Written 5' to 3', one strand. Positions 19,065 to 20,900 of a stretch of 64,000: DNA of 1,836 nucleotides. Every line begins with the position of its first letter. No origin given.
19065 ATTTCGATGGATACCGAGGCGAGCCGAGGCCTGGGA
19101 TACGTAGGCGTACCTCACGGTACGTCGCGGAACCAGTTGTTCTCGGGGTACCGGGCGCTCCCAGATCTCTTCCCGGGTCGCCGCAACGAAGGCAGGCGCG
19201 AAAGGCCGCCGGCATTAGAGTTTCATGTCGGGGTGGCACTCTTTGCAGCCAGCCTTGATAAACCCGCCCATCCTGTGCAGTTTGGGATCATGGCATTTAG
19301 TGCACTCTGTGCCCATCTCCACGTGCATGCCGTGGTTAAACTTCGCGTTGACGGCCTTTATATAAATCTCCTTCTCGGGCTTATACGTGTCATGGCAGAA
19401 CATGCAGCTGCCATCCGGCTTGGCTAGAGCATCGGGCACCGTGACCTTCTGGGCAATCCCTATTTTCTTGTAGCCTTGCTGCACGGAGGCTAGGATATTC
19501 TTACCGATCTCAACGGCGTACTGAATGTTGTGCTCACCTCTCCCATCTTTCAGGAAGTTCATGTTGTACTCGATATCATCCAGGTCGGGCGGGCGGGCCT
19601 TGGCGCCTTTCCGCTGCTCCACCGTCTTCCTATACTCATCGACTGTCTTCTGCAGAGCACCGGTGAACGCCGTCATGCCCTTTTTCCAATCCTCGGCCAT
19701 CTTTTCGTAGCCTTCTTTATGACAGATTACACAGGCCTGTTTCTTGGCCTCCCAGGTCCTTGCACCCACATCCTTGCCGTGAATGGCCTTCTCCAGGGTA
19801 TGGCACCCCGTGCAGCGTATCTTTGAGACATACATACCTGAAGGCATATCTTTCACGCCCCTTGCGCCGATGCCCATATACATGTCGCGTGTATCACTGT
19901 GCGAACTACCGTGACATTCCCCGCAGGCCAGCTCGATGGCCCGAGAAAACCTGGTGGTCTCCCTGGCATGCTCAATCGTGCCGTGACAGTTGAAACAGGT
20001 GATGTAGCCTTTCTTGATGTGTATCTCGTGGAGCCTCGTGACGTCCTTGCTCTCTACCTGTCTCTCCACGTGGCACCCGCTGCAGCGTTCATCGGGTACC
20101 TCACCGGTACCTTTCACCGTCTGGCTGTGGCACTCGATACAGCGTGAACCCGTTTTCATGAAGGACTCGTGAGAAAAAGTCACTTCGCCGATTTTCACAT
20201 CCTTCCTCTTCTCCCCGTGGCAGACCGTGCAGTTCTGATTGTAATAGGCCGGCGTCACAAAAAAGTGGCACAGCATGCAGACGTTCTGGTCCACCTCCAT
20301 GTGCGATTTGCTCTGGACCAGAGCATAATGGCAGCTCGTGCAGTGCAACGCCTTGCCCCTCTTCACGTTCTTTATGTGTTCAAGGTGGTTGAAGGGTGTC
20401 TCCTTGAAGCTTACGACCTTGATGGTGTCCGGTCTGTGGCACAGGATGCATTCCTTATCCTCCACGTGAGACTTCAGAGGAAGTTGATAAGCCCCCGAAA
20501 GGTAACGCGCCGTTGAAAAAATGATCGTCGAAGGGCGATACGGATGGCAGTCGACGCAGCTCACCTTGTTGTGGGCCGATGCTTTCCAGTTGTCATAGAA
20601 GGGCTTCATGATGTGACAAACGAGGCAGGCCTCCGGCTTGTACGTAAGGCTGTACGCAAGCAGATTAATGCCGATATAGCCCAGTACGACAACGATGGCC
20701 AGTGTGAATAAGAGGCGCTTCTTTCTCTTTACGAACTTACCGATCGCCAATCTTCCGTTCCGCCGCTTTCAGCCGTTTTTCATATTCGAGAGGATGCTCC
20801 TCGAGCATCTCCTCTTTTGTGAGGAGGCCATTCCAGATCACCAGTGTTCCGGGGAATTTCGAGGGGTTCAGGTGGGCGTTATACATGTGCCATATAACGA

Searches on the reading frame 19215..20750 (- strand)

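Call 34: search_protein_families(library=pfam, proteins=[window:19215-20750:-], max_evalue=0.00001)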
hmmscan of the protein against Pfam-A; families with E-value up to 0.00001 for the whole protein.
window:19215-20750:- (511 aa): 5 families
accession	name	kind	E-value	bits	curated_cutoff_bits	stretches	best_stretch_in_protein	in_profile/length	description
PF14522.11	Cytochrome_C7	-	4.5e-18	65.3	24.8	0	171-227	13-66/67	Cytochrome c7 and related cytochrome c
PF14537.11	Cytochrom_c3_2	-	3.7e-14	53.4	25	0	199-280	4-78/79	Cytochrome c3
PF02085.21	Cytochrom_CIII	-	1.4e-11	45.1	22.9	1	185-280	16-101/101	Class III cytochrome C family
PF03264.19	Cytochrom_NNT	-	3.4e-09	37.1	24.1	0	10-154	5-156/174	NapC/NirT cytochrome c family, N-terminal region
PF09699.15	Paired_CXXCH_1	-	1.6e-06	28.1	20.6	0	312-346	8-38/41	Doubled CXXCH motif (Paired_CXXCH_1)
